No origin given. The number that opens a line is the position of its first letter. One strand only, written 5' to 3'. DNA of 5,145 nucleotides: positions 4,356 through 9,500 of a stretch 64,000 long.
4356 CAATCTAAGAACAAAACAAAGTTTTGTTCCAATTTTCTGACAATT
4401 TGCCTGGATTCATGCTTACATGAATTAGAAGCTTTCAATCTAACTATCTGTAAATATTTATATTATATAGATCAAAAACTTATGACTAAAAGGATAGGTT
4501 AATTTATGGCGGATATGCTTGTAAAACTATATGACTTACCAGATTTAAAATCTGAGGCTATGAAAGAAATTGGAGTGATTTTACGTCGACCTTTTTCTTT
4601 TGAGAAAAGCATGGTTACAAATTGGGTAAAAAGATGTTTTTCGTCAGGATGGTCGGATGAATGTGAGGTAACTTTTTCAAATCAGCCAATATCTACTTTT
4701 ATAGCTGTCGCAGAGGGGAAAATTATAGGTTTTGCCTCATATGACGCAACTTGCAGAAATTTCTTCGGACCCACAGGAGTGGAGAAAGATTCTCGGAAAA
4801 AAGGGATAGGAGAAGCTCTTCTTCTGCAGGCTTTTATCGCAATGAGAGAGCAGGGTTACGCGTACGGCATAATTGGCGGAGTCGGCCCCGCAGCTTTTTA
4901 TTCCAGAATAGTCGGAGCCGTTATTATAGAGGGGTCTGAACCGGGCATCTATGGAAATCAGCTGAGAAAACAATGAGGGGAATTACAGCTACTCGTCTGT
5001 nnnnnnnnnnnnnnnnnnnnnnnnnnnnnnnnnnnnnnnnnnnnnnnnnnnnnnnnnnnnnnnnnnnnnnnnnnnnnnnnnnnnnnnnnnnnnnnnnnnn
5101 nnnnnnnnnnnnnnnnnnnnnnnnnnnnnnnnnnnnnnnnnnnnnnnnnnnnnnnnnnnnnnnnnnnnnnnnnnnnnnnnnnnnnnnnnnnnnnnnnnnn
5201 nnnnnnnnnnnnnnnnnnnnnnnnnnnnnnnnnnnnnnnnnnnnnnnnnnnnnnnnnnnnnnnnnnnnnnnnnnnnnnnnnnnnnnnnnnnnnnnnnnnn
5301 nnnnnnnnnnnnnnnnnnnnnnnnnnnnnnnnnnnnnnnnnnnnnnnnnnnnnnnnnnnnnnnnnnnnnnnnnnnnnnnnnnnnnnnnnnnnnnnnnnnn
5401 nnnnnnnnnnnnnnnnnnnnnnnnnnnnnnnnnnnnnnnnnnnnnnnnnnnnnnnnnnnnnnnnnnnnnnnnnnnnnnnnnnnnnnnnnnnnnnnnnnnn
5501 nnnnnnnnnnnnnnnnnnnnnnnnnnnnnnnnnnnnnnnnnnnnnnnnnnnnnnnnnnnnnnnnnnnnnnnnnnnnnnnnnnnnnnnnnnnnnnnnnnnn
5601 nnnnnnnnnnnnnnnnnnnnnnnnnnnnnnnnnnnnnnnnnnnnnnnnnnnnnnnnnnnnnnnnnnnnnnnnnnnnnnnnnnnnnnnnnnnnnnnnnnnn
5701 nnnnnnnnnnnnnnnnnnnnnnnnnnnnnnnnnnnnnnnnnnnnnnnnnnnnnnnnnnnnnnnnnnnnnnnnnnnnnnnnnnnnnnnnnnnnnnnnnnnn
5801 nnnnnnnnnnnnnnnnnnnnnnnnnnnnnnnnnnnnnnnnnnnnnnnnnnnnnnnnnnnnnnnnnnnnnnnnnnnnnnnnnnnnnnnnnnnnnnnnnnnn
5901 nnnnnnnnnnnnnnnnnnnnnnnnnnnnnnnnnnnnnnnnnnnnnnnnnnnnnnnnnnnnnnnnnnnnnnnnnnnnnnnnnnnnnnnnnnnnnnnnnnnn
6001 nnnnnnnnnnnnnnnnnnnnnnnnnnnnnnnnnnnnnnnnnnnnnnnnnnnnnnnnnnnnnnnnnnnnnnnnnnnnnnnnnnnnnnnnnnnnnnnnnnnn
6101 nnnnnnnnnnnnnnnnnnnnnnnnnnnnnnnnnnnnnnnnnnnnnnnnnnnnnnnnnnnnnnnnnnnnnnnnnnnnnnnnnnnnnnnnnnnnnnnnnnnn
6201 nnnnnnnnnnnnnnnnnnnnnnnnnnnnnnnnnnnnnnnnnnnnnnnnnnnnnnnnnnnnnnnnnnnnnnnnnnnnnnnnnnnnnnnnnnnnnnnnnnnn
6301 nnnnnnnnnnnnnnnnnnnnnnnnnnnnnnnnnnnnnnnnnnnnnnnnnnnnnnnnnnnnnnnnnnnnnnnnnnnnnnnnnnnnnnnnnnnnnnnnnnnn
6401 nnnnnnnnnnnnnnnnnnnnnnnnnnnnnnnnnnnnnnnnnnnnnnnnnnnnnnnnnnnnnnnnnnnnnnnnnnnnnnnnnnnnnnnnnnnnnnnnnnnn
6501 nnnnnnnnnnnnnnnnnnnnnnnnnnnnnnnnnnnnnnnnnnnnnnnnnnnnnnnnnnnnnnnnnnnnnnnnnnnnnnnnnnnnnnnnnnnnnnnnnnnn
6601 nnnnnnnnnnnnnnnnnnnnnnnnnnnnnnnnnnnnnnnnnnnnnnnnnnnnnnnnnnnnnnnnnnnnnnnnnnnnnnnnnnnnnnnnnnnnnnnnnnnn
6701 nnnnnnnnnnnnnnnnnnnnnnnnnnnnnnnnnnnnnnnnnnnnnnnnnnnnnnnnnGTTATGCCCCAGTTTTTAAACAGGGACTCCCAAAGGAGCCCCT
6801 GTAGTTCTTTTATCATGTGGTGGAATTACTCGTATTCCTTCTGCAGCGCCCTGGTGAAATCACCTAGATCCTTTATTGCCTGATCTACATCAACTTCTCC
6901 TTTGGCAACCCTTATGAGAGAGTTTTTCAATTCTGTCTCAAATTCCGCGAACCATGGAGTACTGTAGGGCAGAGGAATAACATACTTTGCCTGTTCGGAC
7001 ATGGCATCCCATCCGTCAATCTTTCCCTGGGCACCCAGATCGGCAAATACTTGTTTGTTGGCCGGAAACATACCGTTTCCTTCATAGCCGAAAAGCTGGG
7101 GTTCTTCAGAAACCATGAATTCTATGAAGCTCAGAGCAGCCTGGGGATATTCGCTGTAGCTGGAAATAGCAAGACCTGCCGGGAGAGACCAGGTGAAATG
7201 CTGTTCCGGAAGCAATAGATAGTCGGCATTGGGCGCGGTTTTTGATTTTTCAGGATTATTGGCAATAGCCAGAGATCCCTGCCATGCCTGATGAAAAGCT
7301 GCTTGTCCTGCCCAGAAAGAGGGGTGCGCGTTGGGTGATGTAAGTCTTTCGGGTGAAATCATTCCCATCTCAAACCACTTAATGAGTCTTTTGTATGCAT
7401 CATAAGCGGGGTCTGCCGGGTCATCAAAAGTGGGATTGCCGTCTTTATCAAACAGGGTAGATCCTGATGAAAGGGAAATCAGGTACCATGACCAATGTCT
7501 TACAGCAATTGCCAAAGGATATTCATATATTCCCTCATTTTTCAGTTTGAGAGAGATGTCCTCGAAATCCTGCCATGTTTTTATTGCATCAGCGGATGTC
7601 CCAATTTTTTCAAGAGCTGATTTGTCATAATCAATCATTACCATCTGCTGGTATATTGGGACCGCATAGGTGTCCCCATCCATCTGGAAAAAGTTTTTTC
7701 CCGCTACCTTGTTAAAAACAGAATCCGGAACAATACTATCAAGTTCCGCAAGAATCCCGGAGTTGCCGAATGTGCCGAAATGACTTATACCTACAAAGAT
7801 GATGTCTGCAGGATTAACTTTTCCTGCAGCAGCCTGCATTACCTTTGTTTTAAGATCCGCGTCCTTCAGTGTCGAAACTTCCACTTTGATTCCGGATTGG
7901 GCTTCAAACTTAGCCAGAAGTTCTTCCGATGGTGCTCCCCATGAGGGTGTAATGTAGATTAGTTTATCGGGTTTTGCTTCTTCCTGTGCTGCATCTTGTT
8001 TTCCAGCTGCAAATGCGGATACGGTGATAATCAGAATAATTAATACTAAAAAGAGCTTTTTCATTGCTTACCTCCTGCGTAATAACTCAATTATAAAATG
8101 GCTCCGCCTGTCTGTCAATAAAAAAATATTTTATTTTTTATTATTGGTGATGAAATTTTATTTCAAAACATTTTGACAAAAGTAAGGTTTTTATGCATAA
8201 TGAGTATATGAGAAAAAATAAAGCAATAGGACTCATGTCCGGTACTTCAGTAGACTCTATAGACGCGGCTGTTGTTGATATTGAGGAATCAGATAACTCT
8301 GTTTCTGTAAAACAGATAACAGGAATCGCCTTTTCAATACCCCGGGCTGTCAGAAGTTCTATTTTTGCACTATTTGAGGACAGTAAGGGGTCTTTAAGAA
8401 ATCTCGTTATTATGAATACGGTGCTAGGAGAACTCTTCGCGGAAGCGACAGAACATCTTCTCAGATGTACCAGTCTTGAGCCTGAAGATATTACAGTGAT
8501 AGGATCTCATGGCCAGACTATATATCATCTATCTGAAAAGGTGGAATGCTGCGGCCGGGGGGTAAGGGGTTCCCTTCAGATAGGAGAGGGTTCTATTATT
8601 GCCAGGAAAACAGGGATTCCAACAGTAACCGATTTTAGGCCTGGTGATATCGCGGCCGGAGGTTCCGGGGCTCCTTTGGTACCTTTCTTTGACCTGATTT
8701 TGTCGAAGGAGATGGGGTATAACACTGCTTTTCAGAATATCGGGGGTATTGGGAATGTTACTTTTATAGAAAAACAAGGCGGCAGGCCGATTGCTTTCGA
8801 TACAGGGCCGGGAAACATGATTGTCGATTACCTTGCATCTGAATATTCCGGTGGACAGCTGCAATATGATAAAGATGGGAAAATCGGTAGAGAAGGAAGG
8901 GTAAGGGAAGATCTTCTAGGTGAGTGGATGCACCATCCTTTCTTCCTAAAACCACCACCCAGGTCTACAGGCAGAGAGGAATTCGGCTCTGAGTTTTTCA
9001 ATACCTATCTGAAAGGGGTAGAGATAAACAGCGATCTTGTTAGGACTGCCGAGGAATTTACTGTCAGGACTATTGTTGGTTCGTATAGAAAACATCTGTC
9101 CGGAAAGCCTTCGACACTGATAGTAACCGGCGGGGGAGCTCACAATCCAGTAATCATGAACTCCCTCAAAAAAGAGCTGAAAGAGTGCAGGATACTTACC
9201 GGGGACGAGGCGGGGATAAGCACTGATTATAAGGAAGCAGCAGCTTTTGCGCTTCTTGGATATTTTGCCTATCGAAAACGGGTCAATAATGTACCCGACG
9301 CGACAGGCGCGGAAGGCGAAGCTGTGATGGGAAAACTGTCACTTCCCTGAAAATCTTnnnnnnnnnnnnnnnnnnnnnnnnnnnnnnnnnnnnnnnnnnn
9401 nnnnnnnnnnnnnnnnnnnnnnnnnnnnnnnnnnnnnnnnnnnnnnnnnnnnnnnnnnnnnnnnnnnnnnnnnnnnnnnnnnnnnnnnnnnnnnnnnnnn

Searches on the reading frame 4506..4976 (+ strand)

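Call 19: search_protein_families(library=pfam, proteins=[window:4506-4976:+], max_evalue=0.001)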
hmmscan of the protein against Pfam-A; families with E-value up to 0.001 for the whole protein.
window:4506-4976:+ (156 aa): 4 families
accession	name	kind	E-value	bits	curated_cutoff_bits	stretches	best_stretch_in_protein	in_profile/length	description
PF00583.31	Acetyltransf_1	-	7e-07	30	20.7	1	36-120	3-94/116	Acetyltransferase (GNAT) family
PF13508.13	Acetyltransf_7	-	1.8e-06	28.7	27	1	64-134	5-79/84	Acetyltransferase (GNAT) domain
PF14542.12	Acetyltransf_CG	-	0.00053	20.5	30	1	68-118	6-58/80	GCN5-related N-acetyl-transferase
PF13673.13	Acetyltransf_10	-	0.00076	19.9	23.6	1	56-118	25-85/128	Acetyltransferase (GNAT) domain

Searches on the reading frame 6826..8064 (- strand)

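Call 3: search_protein_families(library=pfam, proteins=[window:6826-8064:-], max_evalue=0.01)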
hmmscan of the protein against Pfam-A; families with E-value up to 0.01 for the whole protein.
window:6826-8064:- (412 aa): 3 families
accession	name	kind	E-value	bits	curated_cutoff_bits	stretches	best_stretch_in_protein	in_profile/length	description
PF01547.30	SBP_bac_1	-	3.8e-32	113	26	1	43-323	7-306/307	Bacterial extracellular solute-binding protein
PF13416.11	SBP_bac_8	-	4.7e-29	102.5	27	1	49-341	2-267/279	Bacterial extracellular solute-binding protein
PF13531.11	SBP_bac_11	-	7.3e-06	26.3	25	0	36-92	3-54/227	Bacterial extracellular solute-binding protein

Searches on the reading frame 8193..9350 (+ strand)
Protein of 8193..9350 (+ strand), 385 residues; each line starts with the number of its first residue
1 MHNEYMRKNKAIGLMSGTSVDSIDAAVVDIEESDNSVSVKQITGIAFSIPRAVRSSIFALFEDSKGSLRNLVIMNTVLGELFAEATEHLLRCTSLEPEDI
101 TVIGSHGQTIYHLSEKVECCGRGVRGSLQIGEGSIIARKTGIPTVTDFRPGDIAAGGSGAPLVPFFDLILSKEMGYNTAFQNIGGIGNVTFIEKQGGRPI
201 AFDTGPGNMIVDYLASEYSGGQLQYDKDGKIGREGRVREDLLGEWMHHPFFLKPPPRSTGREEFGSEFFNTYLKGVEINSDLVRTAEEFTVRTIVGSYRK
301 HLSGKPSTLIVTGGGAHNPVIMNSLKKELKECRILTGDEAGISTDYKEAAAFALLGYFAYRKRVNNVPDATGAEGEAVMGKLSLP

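Call 3: search_protein_families(library=pfam, proteins=[window:8193-9350:+], max_evalue=0.01)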
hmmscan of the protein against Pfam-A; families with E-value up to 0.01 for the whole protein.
window:8193-9350:+ (385 aa): 1 family
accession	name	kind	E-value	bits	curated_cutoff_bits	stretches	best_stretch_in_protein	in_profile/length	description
PF03702.20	AnmK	-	2.8e-98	329.8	24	1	11-381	3-363/367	Anhydro-N-acetylmuramic acid kinase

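Call 38: search_protein_families(library=ncbifam, proteins=[window:8193-9350:+], max_evalue=0.00001)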
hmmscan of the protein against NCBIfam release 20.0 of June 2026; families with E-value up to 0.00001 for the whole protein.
window:8193-9350:+ (385 aa): 14 families
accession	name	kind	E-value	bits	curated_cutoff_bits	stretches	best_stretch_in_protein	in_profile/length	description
NF007148.0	PRK09585.3-2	equivalog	4.1e-124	414.2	387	1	6-385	6-385/386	anhydro-N-acetylmuramic acid kinase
NF007151.0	PRK09585.3-6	equivalog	7.9e-117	390.3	599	1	8-383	12-395/396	anhydro-N-acetylmuramic acid kinase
NF007142.0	PRK09585.2-1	equivalog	2.5e-102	342.7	435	1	8-384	3-381/384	anhydro-N-acetylmuramic acid kinase AnmK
NF007143.0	PRK09585.2-2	equivalog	4.8e-99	331.7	533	1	10-383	2-379/382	anhydro-N-acetylmuramic acid kinase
NF007146.0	PRK09585.2-6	equivalog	3.8e-97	325.5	440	1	11-383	3-366/391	anhydro-N-acetylmuramic acid kinase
NF007139.0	PRK09585.1-3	equivalog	4.5e-97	325.5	367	1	8-382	3-367/370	anhydro-N-acetylmuramic acid kinase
NF007141.0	PRK09585.1-5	equivalog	1.5e-79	267.5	352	1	9-381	4-363/370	anhydro-N-acetylmuramic acid kinase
NF007138.0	PRK09585.1-1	equivalog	7.5e-77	258.9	588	1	6-381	1-363/370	anhydro-N-acetylmuramic acid kinase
NF007150.0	PRK09585.3-5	equivalog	1.3e-74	251.5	585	1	10-385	4-385/393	anhydro-N-acetylmuramic acid kinase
NF007149.0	PRK09585.3-4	equivalog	1.1e-70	238.5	616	1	8-385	16-398/399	anhydro-N-acetylmuramic acid kinase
NF007145.0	PRK09585.2-5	equivalog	5.9e-68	229.9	514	1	11-382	3-375/379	anhydro-N-acetylmuramic acid kinase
NF007144.0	PRK09585.2-3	equivalog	2.8e-57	194.5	436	1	8-382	5-355/358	anhydro-N-acetylmuramic acid kinase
NF007140.0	PRK09585.1-4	equivalog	1.6e-55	188.8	605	1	12-382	17-379/382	anhydro-N-acetylmuramic acid kinase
NF007147.0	PRK09585.3-1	equivalog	1.7e-48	165.5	822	1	11-381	3-360/393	anhydro-N-acetylmuramic acid kinase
